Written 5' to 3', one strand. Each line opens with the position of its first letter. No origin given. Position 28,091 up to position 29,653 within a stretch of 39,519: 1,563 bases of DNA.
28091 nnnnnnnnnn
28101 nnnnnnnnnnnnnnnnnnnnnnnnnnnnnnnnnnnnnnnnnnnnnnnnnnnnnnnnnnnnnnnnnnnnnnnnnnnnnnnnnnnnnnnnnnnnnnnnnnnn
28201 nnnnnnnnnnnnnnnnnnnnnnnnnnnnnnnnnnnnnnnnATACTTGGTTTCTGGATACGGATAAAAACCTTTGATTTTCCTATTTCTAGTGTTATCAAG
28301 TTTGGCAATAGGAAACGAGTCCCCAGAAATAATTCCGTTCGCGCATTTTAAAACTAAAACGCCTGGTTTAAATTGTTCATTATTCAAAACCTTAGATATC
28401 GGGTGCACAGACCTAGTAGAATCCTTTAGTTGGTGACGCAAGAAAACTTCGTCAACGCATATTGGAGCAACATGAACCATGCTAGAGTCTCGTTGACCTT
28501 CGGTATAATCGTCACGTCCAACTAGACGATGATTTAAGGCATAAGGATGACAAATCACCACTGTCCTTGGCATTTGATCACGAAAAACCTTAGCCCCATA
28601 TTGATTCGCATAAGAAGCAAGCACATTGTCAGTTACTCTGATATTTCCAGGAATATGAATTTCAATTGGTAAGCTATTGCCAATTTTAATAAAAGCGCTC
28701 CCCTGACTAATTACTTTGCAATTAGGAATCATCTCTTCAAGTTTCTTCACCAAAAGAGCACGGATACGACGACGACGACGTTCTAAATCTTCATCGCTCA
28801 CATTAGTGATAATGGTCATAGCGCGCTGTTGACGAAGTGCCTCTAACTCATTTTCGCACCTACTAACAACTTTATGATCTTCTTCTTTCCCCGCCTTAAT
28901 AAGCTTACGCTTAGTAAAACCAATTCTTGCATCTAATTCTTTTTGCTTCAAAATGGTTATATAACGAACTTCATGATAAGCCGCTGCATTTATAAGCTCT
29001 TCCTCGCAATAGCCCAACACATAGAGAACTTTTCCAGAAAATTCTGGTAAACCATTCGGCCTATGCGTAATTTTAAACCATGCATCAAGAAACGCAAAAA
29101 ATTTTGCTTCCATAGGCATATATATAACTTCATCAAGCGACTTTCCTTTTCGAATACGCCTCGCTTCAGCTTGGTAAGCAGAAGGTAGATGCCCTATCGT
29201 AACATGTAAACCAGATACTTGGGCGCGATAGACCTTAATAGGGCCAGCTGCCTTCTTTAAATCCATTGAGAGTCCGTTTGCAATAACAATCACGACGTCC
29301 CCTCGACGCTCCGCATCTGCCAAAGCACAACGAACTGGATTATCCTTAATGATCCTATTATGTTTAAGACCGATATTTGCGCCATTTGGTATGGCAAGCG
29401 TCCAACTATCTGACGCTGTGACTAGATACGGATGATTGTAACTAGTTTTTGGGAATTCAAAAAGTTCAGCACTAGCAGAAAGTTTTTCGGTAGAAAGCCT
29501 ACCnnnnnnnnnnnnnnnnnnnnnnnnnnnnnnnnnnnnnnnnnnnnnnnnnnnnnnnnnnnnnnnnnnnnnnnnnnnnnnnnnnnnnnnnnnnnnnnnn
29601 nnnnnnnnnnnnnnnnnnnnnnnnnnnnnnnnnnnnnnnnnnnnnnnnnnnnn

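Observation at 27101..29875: Monocistronic 924-aa orphan with non-canonical metallophosphoesterase-like motifs, flanked by structured non-coding DNA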

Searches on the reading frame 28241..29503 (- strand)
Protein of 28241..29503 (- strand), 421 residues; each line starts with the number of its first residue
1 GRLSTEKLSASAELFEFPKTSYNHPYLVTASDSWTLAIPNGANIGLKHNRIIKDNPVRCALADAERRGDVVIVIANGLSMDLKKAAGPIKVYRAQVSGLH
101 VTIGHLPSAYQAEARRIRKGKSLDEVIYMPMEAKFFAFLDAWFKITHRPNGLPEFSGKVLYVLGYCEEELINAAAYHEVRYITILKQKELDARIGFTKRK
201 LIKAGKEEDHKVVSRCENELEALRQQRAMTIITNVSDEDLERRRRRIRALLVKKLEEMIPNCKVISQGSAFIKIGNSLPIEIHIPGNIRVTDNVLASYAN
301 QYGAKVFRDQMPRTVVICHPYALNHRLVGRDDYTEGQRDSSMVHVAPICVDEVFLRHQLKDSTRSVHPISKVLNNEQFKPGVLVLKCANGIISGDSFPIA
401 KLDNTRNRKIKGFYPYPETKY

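Call 36: predict_structure(alignment_id=A2)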
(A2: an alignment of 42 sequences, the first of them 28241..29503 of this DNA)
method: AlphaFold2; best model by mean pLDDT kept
length: 421 residues; sequences in the alignment: 42
mean_pLDDT: 88.2   pTM: 0.85
mean pLDDT of the five models: 88.2, 88.2, 87.7, 87.1, 83.1
residues with pLDDT >= 90: 247; 70-90: 143; 50-70: 24; < 50: 7
segments of 3 or more residues with pLDDT < 50: 415-421
pLDDT, mean of each block of 10 residues (from residue 1): 78 88 94 95 88 91 93 94 77 86 91 93 87 91 94 96 94 90 90 94 92 93 88 78 93 96 96 94 92 87 80 92 91 71 94 91 88 93 93 91 65 47 35
secondary structure, 60 per line:
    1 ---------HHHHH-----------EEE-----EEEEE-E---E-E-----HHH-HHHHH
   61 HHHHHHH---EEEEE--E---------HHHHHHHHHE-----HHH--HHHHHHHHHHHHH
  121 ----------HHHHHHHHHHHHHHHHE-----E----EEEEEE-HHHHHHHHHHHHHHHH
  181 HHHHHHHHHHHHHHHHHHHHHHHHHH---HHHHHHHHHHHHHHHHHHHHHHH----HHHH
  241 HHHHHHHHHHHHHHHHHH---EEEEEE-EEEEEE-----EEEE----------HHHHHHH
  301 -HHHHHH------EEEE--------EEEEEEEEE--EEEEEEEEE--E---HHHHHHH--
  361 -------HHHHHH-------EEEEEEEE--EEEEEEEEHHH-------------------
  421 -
elements in order: H10-14 E26-28 E34-38 H56-67 E71-75 H88-96 H108-120 H131-146 E158-163 H165-206 H210-232 H237-258 E262-267 E269-274 E280-283 H294-300 H302-307 E314-317 E326-334 E337-345 H352-358 H368-373 E381-388 E391-398

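Call 39: fold_search(model_id=the predicted structure, library=pdb)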
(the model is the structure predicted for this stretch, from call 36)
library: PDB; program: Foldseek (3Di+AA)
matches with E <= 10: 518; with E <= 0.001: 1
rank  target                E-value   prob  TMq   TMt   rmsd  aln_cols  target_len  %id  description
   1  9bi5_B                1.4e-04  1.00  0.29  0.29  14.6       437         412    8  Apo form Mre11-Rad50 complex (released 2025-08-06)
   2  9bi5_A                1.3e-03  0.98  0.29  0.29  13.8       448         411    9  Apo form Mre11-Rad50 complex (released 2025-08-06)
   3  9bi4_A                1.9e-03  0.97  0.28  0.25  13.2       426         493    9  cryo EM structure of dsDNA bound Mre11-Rad50 complex (released 2025-01-15)
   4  4fcx_B                2.1e-03  0.94  0.27  0.30  13.2       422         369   10  S.pombe Mre11 apoenzym (released 2012-06-20)
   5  4fbq_A                2.3e-03  0.89  0.27  0.27  15.9       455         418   10  Crystal structure of a covalently fused Nbs1-Mre11 complex with two manganese ions per active site (released 2012-06-20)
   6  4fcx_A                3.1e-03  0.94  0.28  0.31  12.9       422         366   10  S.pombe Mre11 apoenzym (released 2012-06-20)
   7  4o43_B                7.6e-03  0.87  0.26  0.32  12.4       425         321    7  DNA Double-Strand Break Repair Pathway Choice Is Directed by Distinct MRE11 Nuclease Activities (released 2014-01-08)
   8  4fbq_B                7.6e-03  0.80  0.27  0.28  13.4       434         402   10  Crystal structure of a covalently fused Nbs1-Mre11 complex with two manganese ions per active site (released 2012-06-20)
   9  4fbw_B                9.5e-03  0.85  0.28  0.30  10.5       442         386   10  Crystal structure of an unfused Mre11-Nbs1 complex with two manganese ions per active site (released 2012-06-20)
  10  6x1y_A                1.3e-02  0.87  0.28  0.34  10.4       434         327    6  Mre11 dimer in complex with small molecule modulator PFMI (released 2020-06-10)
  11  4m0v_A                1.9e-02  0.66  0.26  0.31  12.4       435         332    8  Crystal structure of E.coli SbcD with Mn2+ (released 2014-02-26)
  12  4fbw_A                2.2e-02  0.69  0.27  0.30  12.6       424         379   11  Crystal structure of an unfused Mre11-Nbs1 complex with two manganese ions per active site (released 2012-06-20)
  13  7ss7                  2.9e-02  0.80  0.26  0.43  12.3       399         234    6  Crystal structure of Klebsiella LpxH in complex with JH-LPH-50 (released 2023-04-12)
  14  4lty_B                3.4e-02  0.60  0.26  0.31  12.5       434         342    8  Crystal Structure of E.coli SbcD at 1.8 A Resolution (released 2014-02-26)
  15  6x1z_B                3.6e-02  0.75  0.28  0.34   9.9       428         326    6  Mre11 dimer in complex with small molecule modulator PFMJ (released 2020-06-10)
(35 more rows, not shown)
